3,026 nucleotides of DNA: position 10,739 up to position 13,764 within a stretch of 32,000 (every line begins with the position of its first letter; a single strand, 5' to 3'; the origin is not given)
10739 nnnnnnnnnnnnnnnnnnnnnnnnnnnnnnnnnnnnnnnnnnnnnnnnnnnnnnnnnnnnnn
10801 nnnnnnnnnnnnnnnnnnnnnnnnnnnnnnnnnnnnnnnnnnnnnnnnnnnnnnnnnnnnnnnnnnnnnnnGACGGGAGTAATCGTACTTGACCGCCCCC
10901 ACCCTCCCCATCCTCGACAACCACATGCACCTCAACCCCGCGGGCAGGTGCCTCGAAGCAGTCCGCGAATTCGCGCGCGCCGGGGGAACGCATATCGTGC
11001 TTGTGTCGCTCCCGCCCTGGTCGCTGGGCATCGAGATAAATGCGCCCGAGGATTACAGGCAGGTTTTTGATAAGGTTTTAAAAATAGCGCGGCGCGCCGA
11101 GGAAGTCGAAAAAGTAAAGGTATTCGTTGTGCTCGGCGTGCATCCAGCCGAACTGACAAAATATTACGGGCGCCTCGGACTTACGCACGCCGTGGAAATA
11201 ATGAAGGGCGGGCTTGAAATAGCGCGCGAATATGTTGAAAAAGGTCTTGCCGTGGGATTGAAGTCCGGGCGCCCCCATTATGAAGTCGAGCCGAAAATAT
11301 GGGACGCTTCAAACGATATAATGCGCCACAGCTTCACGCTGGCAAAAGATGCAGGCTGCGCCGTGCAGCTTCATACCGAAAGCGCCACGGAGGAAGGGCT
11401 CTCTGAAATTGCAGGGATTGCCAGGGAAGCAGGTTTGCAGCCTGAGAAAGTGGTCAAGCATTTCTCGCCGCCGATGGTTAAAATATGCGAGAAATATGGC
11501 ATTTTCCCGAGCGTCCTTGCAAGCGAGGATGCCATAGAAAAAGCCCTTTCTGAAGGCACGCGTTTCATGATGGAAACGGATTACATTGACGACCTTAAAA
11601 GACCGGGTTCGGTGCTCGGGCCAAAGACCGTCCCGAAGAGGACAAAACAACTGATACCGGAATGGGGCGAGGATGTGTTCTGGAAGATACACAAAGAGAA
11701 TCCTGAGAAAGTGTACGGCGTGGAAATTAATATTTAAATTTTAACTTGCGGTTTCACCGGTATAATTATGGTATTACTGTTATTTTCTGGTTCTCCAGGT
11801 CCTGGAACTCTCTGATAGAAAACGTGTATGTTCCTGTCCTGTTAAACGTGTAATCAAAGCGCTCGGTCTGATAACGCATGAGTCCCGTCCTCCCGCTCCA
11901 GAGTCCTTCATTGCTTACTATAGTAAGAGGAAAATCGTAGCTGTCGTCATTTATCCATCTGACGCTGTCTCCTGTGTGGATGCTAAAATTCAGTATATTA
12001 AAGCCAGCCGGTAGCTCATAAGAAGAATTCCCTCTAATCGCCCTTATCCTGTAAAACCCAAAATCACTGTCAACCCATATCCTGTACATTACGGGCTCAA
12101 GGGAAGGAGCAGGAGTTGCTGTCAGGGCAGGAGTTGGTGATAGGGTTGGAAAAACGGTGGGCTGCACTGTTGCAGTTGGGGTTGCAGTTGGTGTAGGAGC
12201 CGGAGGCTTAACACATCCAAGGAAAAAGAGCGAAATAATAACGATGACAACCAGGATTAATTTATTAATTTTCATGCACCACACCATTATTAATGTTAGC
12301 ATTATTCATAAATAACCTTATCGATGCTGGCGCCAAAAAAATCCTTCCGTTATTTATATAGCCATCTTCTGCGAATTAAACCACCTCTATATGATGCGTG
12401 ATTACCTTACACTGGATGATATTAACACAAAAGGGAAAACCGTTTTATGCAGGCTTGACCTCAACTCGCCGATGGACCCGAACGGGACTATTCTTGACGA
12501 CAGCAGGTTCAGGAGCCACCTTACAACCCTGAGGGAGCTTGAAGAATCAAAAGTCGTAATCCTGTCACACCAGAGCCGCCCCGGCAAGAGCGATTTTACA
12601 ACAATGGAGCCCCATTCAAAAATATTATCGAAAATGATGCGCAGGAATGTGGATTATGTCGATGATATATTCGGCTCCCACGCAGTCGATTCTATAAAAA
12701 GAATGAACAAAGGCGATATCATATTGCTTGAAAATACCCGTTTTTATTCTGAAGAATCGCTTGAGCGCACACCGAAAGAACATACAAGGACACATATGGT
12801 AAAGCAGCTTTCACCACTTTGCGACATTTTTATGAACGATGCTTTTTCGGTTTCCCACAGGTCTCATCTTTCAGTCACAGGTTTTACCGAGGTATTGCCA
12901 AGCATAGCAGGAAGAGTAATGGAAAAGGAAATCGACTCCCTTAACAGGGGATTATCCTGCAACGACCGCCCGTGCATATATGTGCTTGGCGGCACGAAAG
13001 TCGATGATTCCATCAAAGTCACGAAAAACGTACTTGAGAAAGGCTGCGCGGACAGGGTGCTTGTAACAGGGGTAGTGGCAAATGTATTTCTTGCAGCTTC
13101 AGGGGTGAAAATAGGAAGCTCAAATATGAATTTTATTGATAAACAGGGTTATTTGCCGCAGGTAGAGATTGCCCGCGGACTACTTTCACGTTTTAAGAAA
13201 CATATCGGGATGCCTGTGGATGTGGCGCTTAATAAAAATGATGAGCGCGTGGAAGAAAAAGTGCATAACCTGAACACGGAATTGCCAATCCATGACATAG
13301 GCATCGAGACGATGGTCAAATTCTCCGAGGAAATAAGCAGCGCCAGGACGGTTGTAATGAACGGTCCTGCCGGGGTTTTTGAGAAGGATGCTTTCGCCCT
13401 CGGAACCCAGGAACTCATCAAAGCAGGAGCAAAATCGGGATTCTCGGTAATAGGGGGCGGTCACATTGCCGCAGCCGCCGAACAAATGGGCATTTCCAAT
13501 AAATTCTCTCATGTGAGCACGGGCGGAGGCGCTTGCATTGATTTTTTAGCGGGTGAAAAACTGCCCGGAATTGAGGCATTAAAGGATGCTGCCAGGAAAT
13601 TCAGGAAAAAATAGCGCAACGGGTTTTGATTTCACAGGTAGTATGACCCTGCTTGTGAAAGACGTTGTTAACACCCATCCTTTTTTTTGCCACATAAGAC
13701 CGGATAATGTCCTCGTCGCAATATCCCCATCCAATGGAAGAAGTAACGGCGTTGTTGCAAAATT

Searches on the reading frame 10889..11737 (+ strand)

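Call 96: search_protein_families(library=pfam, proteins=[window:10889-11737:+], max_evalue=0.00001)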
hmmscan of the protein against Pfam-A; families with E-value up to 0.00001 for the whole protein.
window:10889-11737:+ (282 aa): 1 family
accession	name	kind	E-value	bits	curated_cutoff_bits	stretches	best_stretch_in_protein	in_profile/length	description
PF01026.27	TatD_DNase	-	3.1e-29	102.6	27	1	10-277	2-253/253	TatD related DNase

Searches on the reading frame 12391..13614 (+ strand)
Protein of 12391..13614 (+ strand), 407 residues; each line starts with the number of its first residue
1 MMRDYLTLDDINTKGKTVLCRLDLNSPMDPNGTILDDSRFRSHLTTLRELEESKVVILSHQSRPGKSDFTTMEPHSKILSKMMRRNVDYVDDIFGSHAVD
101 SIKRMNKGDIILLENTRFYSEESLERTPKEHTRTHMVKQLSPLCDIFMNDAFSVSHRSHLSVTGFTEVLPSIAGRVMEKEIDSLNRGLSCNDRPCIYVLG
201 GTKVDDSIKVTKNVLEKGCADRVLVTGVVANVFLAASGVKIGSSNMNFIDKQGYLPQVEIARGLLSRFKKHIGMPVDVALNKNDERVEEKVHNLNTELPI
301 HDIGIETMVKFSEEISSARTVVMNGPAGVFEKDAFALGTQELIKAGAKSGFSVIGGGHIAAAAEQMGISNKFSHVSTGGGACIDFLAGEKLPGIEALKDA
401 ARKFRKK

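Call 96: search_protein_families(library=pfam, proteins=[window:12391-13614:+], max_evalue=0.00001)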
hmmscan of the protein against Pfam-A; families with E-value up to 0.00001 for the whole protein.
window:12391-13614:+ (407 aa): 1 family
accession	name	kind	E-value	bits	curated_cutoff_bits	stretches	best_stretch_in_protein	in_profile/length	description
PF00162.24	PGK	-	2.8e-123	412.1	27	1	8-389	1-379/379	Phosphoglycerate kinase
